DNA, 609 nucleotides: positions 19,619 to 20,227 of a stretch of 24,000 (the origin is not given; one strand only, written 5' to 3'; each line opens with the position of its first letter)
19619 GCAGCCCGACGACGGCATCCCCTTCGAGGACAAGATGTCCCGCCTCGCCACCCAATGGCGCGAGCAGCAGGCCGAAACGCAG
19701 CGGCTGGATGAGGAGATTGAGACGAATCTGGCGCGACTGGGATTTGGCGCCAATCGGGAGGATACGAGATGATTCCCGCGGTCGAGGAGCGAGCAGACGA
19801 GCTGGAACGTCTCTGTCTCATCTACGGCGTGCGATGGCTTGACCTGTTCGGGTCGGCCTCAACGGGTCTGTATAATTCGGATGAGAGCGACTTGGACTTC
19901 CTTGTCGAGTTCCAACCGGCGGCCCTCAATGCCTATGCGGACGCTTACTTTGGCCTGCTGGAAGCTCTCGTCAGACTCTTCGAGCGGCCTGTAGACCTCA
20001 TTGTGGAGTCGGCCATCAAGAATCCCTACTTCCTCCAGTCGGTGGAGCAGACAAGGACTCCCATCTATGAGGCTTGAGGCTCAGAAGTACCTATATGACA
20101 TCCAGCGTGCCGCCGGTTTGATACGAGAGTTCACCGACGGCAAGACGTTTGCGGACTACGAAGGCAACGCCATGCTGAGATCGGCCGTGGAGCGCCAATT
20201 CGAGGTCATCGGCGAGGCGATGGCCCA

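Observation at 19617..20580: Perfect 72-bp direct repeat duplicates the hsdM 3' end on both sides of an MNT/HEPN cassette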

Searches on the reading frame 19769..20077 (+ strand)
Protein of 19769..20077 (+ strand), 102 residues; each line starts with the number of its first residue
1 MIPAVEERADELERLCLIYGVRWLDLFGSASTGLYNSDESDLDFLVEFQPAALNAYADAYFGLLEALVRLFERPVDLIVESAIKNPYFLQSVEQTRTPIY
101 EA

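Call 8: search_protein_families(library=pfam, proteins=[window:19769-20077:+], max_evalue=0.01)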
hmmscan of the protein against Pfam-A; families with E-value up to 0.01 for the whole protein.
window:19769-20077:+ (102 aa): 2 families
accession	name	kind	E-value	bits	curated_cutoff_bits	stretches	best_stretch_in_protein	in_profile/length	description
PF01909.29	NTP_transf_2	-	4.7e-10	40.1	21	1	18-94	11-88/93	Nucleotidyltransferase domain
PF18765.7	Polbeta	-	3.9e-05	24.2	26.9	1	25-101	17-89/93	Polymerase beta, Nucleotidyltransferase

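Call 16: find_encoding_contigs(protein=window:19769-20077:+, flank=10000, max_places=10)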
Protein window:19769-20077:+ (102 aa): no gene with exactly this product is on record in the collection.

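Call 17: find_homologous_proteins(query=window:19769-20077:+, max_evalue=1e-10)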
Query window:19769-20077:+ (102 aa): 4986 proteins with E <= 1e-10 among 5113 candidates; the best 120 are listed.
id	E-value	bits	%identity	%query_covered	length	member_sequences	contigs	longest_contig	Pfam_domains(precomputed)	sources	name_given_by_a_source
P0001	8.0e-60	217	100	100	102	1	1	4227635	PF01909.30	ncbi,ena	-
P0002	3.8e-56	205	97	100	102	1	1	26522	PF01909.30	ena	-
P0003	3.5e-55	202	96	100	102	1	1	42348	PF01909.30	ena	-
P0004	2.7e-53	196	92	100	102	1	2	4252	PF01909.30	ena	-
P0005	6.9e-53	195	91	100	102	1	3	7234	PF01909.30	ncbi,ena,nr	ncbi:MAG: nucleotidyltransferase domain-containing protein [Chloroflexi bacterium]|nr:nucleotidyltra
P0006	1.8e-51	190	88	100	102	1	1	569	PF18765.8,PF01909.30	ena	-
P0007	1.9e-51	190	89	100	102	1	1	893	PF18765.8,PF01909.30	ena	-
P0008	2.5e-51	190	89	100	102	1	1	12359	PF01909.30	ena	-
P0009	4.4e-51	189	89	100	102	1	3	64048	PF01909.30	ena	-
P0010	4.8e-51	189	88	100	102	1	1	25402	PF01909.30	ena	-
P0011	4.8e-51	189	89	100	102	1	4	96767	PF01909.30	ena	-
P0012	7.9e-51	188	90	100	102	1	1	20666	PF18765.8,PF01909.30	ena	-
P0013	9.5e-51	188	88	100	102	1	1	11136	PF01909.30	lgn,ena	-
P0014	1.8e-50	187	88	100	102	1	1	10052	PF18765.8,PF01909.30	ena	-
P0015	2.2e-50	187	88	100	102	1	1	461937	PF01909.30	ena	-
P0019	3.2e-50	186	87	100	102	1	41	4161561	PF01909.30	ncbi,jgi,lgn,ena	jgi:predicted nucleotidyltransferase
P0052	3.5e-48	180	83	100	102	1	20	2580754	PF18765.8,PF01909.30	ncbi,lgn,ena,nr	ncbi:MAG: nucleotidyltransferase domain-containing protein [Bryobacterales bacterium]|nr:nucleotidyl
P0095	9.3e-46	172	82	100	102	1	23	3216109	PF18765.8,PF01909.30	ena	-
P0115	4.4e-44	166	79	100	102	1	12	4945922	PF18765.8,PF01909.30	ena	-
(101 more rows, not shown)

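Call 18: find_encoding_contigs(protein=P0001, flank=6000, max_places=5)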
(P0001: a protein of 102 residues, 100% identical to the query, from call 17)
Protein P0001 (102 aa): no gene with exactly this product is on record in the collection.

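Call 19: find_encoding_contigs(protein=P0002, flank=6000, max_places=5)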
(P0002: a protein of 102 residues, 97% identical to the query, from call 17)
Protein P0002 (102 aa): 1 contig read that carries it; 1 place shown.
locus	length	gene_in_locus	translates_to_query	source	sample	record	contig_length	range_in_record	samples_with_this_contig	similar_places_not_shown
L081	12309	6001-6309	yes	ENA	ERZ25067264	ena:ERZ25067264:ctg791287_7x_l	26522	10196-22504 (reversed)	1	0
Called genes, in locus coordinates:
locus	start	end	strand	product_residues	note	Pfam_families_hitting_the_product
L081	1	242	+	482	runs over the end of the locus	PF00817:IMS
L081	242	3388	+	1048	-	PF02811:PHP, PF07733:DNA_pol3_alpha, PF17657:DNA_pol3_finger, PF14579:HHH_6, PF01336:tRNA_anti-codon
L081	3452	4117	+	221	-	PF02586:SRAP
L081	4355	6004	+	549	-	PF12161:HsdM_N, PF02384:N6_Mtase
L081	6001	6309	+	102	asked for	PF01909:NTP_transf_2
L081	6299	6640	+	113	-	PF01934:HepT-like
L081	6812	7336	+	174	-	-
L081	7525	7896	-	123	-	PF01609:DDE_Tnp_1 (weak), PF13701:DDE_Tnp_1_4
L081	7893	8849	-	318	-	PF13701:DDE_Tnp_1_4, PF01609:DDE_Tnp_1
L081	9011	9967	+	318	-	PF01420:Methylase_S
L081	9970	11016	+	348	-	-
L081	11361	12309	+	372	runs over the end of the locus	PF13784:Fic_N, PF02661:Fic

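Call 20: find_encoding_contigs(protein=P0003, flank=6000, max_places=5)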
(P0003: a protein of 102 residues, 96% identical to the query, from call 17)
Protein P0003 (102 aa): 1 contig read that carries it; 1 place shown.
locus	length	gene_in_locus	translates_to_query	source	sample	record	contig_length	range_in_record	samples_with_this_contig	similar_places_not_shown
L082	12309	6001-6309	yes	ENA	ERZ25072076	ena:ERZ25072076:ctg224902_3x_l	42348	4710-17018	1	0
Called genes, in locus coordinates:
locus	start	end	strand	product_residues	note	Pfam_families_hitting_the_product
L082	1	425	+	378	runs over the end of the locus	PF13808:DDE_Tnp_1_assoc, PF01609:DDE_Tnp_1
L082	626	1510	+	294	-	-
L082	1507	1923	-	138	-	PF01609:DDE_Tnp_1, PF13586:DDE_Tnp_1_2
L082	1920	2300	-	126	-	PF13340:DUF4096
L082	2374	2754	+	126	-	-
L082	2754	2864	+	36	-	-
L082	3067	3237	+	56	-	-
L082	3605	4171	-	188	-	PF12760:Zn_ribbon_IS1595, PF12762:DDE_Tnp_IS1595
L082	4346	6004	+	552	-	PF12161:HsdM_N, PF02384:N6_Mtase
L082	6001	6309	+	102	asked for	PF01909:NTP_transf_2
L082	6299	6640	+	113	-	PF01934:HepT-like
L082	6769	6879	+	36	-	-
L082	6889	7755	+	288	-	PF18863:AbiJ_NTD4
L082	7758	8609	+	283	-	PF01420:Methylase_S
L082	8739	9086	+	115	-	PF13701:DDE_Tnp_1_4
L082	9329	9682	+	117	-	-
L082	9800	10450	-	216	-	-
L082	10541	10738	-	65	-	-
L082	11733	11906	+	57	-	-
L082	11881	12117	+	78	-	-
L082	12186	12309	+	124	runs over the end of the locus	-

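Call 21: find_encoding_contigs(protein=P0019, flank=6000, max_places=10)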
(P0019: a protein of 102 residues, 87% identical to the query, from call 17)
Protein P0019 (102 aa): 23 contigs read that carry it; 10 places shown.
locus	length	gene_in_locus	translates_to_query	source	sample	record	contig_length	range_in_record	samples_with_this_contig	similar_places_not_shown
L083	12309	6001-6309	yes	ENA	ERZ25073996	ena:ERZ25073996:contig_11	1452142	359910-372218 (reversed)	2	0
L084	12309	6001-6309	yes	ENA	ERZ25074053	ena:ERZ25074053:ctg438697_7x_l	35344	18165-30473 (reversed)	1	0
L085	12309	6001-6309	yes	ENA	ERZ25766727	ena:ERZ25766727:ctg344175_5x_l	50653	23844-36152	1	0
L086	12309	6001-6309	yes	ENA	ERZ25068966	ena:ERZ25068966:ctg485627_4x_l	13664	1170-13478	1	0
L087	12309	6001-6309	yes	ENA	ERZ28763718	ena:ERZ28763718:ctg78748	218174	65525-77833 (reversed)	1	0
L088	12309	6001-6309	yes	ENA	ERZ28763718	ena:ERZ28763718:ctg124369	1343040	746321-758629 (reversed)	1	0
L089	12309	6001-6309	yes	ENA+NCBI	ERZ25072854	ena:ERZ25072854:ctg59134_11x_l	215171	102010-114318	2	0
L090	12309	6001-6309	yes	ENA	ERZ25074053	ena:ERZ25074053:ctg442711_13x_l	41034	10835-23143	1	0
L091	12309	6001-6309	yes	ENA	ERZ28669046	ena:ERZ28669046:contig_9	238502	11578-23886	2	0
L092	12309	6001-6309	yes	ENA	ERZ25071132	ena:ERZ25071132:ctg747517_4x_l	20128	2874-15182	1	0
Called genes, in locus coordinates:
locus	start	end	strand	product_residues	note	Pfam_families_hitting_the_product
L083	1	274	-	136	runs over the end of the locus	-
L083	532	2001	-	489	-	PF13814:Replic_Relax (weak)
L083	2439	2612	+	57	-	-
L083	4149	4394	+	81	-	-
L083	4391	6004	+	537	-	PF12161:HsdM_N, PF02384:N6_Mtase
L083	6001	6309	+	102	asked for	PF01909:NTP_transf_2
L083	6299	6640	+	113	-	PF01934:HepT-like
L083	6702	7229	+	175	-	-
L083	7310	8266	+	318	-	PF01909:NTP_transf_2 (weak), PF18765:Polbeta, PF01420:Methylase_S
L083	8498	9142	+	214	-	PF13546:DDE_5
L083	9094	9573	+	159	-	-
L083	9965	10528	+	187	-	PF13384:HTH_23 (weak), PF13551:HTH_29 (weak), PF13565:HTH_32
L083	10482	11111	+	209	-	PF13358:DDE_3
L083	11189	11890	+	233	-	PF01420:Methylase_S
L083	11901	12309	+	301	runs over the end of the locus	-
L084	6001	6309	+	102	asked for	PF01909:NTP_transf_2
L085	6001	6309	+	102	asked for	PF01909:NTP_transf_2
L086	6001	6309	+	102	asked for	PF01909:NTP_transf_2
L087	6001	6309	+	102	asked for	PF01909:NTP_transf_2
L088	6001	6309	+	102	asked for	PF01909:NTP_transf_2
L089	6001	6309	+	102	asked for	PF01909:NTP_transf_2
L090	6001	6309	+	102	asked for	PF01909:NTP_transf_2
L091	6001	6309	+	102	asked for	PF01909:NTP_transf_2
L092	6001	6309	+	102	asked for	PF01909:NTP_transf_2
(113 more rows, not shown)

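Call 22: find_encoding_contigs(protein=P0052, flank=6000, max_places=10)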
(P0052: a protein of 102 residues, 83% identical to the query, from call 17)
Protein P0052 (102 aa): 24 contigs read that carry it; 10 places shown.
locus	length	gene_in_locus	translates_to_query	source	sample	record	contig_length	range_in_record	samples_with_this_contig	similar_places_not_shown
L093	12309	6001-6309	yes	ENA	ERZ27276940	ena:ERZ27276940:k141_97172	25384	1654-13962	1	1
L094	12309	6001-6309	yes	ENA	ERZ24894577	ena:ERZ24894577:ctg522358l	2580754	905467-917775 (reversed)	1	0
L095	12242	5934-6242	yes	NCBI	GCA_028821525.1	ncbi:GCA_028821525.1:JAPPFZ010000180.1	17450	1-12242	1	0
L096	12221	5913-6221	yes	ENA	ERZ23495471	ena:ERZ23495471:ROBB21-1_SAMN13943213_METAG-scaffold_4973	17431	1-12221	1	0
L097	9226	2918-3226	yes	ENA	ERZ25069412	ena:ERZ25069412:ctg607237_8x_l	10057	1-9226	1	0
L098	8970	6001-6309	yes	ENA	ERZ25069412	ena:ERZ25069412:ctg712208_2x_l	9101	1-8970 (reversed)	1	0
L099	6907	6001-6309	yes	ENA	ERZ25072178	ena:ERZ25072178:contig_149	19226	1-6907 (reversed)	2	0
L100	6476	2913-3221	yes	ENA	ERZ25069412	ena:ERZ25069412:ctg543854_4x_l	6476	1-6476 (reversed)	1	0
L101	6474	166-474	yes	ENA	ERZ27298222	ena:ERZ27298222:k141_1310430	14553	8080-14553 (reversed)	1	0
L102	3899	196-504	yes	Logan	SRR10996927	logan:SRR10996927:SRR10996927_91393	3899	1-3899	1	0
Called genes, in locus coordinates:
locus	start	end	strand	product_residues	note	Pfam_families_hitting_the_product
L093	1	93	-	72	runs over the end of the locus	-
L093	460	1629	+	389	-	PF01839:FG-GAP (faint), PF13517:FG-GAP_3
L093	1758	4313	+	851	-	PF07635:PSCyt1, PF07583:PSCyt2, PF07587:PSD1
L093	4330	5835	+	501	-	PF07394:DUF1501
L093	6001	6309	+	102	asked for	PF01909:NTP_transf_2, PF18765:Polbeta (weak)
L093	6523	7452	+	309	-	PF00929:RNase_T, PF16473:Rv2179c-like (faint)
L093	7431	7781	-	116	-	-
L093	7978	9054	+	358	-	-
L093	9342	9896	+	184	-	PF04336:ACP_PD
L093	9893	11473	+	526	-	PF00474:SSF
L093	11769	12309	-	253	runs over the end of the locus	PF00106:adh_short, PF08659:KR, PF13561:adh_short_C2, PF23441:SDR (weak)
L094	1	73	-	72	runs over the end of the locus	-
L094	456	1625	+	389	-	PF01839:FG-GAP (faint), PF13517:FG-GAP_3 (weak)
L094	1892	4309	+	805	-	PF07583:PSCyt2, PF07587:PSD1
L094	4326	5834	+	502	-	PF07394:DUF1501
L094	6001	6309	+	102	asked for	PF01909:NTP_transf_2, PF18765:Polbeta (weak)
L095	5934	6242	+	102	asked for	PF01909:NTP_transf_2, PF18765:Polbeta (weak)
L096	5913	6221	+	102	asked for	PF01909:NTP_transf_2, PF18765:Polbeta (weak)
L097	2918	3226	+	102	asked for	PF01909:NTP_transf_2, PF18765:Polbeta (weak)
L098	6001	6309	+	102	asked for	PF01909:NTP_transf_2, PF18765:Polbeta (weak)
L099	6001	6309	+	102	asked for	PF01909:NTP_transf_2, PF18765:Polbeta (weak)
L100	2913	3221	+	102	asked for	PF01909:NTP_transf_2, PF18765:Polbeta (weak)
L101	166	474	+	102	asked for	PF01909:NTP_transf_2, PF18765:Polbeta (weak)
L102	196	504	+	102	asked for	PF01909:NTP_transf_2, PF18765:Polbeta (weak)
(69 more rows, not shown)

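Call 39: find_encoding_contigs(protein=P0095, flank=5000, max_places=8)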
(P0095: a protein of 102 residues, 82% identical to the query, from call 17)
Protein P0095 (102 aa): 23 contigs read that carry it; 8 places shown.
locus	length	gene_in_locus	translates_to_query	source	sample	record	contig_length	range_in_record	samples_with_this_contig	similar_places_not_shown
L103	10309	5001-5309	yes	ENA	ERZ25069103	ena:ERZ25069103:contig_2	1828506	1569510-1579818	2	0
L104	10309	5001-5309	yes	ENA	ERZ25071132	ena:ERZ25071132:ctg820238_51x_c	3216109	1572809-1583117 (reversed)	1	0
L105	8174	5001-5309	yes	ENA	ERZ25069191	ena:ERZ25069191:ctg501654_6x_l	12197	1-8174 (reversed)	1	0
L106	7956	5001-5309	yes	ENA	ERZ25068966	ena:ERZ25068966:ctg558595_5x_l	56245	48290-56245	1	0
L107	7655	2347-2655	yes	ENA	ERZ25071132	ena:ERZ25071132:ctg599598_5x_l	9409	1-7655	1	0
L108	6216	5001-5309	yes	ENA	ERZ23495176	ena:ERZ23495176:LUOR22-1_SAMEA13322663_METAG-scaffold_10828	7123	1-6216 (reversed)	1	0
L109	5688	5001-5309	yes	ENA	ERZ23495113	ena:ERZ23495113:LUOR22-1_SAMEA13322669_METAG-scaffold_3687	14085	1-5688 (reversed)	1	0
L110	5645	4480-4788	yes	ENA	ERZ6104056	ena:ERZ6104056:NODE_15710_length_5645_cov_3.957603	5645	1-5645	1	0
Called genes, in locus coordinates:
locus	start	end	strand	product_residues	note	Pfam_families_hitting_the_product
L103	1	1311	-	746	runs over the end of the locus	PF04234:CopC, PF13115:YtkA (faint), PF05425:CopD, PF00034:Cytochrom_C, PF13442:Cytochrome_CBB3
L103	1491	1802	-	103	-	PF00578:AhpC-TSA, PF08534:Redoxin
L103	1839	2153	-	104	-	-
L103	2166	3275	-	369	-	-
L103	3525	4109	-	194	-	-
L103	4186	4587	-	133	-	-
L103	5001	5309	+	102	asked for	PF01909:NTP_transf_2, PF18765:Polbeta (weak)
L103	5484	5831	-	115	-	-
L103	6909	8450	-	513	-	-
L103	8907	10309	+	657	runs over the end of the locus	PF04851:ResIII, PF17757:UvrB_inter, PF27431:UvrB_3rd, PF00271:Helicase_C, PF12344:UvrB, PF02151:UVR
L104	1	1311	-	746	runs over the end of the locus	PF04234:CopC, PF13115:YtkA (faint), PF05425:CopD, PF00034:Cytochrom_C, PF13442:Cytochrome_CBB3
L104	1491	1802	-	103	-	PF00578:AhpC-TSA, PF08534:Redoxin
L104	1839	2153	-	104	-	-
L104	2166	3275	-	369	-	-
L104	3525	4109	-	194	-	-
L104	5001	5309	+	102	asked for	PF01909:NTP_transf_2, PF18765:Polbeta (weak)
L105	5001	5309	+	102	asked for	PF01909:NTP_transf_2, PF18765:Polbeta (weak)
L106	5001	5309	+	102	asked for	PF01909:NTP_transf_2, PF18765:Polbeta (weak)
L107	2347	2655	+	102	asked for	PF01909:NTP_transf_2, PF18765:Polbeta (weak)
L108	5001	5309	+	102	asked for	PF01909:NTP_transf_2, PF18765:Polbeta (weak)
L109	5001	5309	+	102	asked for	PF01909:NTP_transf_2, PF18765:Polbeta (weak)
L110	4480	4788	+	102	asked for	PF01909:NTP_transf_2, PF18765:Polbeta (weak)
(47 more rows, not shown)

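Call 40: find_encoding_contigs(protein=P0115, flank=5000, max_places=8)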
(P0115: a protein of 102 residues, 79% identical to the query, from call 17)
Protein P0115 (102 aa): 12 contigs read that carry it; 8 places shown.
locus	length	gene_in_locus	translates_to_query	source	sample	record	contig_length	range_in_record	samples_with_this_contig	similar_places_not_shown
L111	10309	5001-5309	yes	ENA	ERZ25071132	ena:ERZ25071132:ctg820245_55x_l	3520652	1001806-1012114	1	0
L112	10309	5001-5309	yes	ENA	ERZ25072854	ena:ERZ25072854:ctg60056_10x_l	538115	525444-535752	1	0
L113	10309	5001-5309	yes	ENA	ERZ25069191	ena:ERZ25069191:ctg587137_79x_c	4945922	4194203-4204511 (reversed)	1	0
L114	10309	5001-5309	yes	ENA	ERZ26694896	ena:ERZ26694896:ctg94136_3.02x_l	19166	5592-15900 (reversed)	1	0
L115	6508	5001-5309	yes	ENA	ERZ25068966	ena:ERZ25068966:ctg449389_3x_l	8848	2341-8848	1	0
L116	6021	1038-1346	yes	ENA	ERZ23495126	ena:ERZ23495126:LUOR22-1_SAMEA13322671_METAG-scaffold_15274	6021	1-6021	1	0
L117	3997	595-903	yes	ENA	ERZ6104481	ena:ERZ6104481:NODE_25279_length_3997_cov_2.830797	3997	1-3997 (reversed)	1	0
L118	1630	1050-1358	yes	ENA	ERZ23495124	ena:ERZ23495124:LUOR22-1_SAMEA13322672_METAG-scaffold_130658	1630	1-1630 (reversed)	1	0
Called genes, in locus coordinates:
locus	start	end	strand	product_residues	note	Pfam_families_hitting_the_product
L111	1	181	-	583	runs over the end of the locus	PF03485:Arg_tRNA_synt_N, PF00750:tRNA-synt_1d, PF05746:DALR_1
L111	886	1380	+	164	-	PF13304:AAA_21, PF13175:AAA_15 (weak)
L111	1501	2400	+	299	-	PF12161:HsdM_N, PF02384:N6_Mtase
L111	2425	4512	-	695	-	PF17764:PriA_3primeBD, PF00270:DEAD, PF04851:ResIII, PF00271:Helicase_C (faint), PF18319:Zn_ribbon_PriA, PF18074:PriA_C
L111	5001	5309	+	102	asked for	PF01909:NTP_transf_2, PF18765:Polbeta (weak)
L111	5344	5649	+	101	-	PF01934:HepT-like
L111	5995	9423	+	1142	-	-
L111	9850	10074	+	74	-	PF04014:MazE_antitoxin, PF15937:PrlF_antitoxin (weak)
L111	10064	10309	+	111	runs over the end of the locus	PF02452:PemK_toxin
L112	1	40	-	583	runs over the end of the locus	PF03485:Arg_tRNA_synt_N, PF00750:tRNA-synt_1d, PF05746:DALR_1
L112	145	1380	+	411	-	PF02463:SMC_N (faint), PF13304:AAA_21, PF13175:AAA_15 (weak)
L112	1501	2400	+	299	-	PF12161:HsdM_N, PF02384:N6_Mtase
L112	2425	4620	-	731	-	PF17764:PriA_3primeBD, PF00270:DEAD, PF04851:ResIII, PF00271:Helicase_C (faint), PF18319:Zn_ribbon_PriA, PF18074:PriA_C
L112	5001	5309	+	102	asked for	PF01909:NTP_transf_2, PF18765:Polbeta (weak)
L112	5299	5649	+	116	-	PF01934:HepT-like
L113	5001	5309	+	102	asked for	PF01909:NTP_transf_2, PF18765:Polbeta (weak)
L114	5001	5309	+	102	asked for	PF01909:NTP_transf_2, PF18765:Polbeta (weak)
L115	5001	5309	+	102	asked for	PF01909:NTP_transf_2, PF18765:Polbeta (weak)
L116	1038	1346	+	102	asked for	PF01909:NTP_transf_2, PF18765:Polbeta (weak)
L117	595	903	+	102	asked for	PF01909:NTP_transf_2, PF18765:Polbeta (weak)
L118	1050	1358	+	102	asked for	PF01909:NTP_transf_2, PF18765:Polbeta (weak)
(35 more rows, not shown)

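Call 45: find_related_loci(query=window:19769-20077:+, collection=viral_contigs, flank=4000)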
Query window:19769-20077:+ (102 aa) in viral_contigs; peptide patterns used: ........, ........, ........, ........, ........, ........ (x = any residue, [..] = any of these).
11 stretches matched a pattern, but none encodes a relative of the query by tblastn (E <= 1e-3).

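Call 49: search_protein_families(library=padloc, proteins=[window:19769-20077:+], max_evalue=0.001)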
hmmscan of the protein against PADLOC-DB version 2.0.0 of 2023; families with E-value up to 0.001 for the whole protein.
window:19769-20077:+ (102 aa): 4 families
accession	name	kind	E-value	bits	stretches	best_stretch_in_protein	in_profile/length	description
PDLC04905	PDC-S09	-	2.1e-30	103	1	1-101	1-100/101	-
PDLC04902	PDC-S09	-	1e-18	65.4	1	1-100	1-95/97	-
PDLC04906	PDC-S09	-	6e-14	50.2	1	13-94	16-93/98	-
PDLC04904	PDC-S09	-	9.3e-14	49.5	1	4-96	8-95/104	-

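Call 50: search_protein_families(library=ncbifam, proteins=[window:19769-20077:+], max_evalue=0.001)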
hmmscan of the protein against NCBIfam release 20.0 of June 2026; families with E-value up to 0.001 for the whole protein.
window:19769-20077:+ (102 aa): 1 family
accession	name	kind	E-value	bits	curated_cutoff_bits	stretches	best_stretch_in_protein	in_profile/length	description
NF047752.1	MntA_antitoxin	equivalog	2.7e-07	30.4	60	1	22-100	8-81/106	type VII toxin-antitoxin system MntA family adenylyltransferase antitoxin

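Call 63: find_encoding_contigs(protein=P0009, flank=5000, max_places=4)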
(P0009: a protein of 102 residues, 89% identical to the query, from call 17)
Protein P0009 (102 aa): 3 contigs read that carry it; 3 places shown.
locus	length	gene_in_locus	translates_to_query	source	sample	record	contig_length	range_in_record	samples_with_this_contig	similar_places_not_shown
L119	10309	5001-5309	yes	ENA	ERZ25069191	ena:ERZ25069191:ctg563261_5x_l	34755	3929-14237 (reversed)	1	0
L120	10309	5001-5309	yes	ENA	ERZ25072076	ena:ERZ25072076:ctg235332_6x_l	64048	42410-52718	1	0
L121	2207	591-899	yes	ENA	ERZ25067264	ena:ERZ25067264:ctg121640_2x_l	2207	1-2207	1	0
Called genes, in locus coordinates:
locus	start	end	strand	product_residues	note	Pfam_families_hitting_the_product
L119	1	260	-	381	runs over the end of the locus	PF17203:sCache_3_2 (faint)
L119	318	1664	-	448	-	PF00028:Cadherin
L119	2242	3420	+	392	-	PF02518:HATPase_c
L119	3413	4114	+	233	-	PF00072:Response_reg, PF08281:Sigma70_r4_2 (weak), PF00196:GerE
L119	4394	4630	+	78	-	-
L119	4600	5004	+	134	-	PF12161:HsdM_N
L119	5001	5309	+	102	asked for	PF01909:NTP_transf_2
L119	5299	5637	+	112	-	PF01934:HepT-like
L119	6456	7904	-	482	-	PF05598:DUF772, PF01609:DDE_Tnp_1, PF13751:DDE_Tnp_1_6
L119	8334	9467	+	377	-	PF00282:Pyridoxal_deC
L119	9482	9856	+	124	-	PF01842:ACT (weak), PF13291:ACT_4 (faint), PF13840:ACT_7 (faint), PF19571:ACT_8 (faint), PF22468:ACT_9 (faint), PF22629:ACT_AHAS_ss (weak), PF01842:ACT (weak)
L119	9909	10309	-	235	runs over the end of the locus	PF25084:LbH_EIF2B (faint), PF25087:GMPPB_C (faint), PF00132:Hexapep, PF14602:Hexapep_2 (weak)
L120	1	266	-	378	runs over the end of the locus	PF17203:sCache_3_2 (faint)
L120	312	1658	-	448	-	PF00028:Cadherin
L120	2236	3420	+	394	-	PF02518:HATPase_c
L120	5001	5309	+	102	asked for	PF01909:NTP_transf_2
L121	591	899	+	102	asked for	PF01909:NTP_transf_2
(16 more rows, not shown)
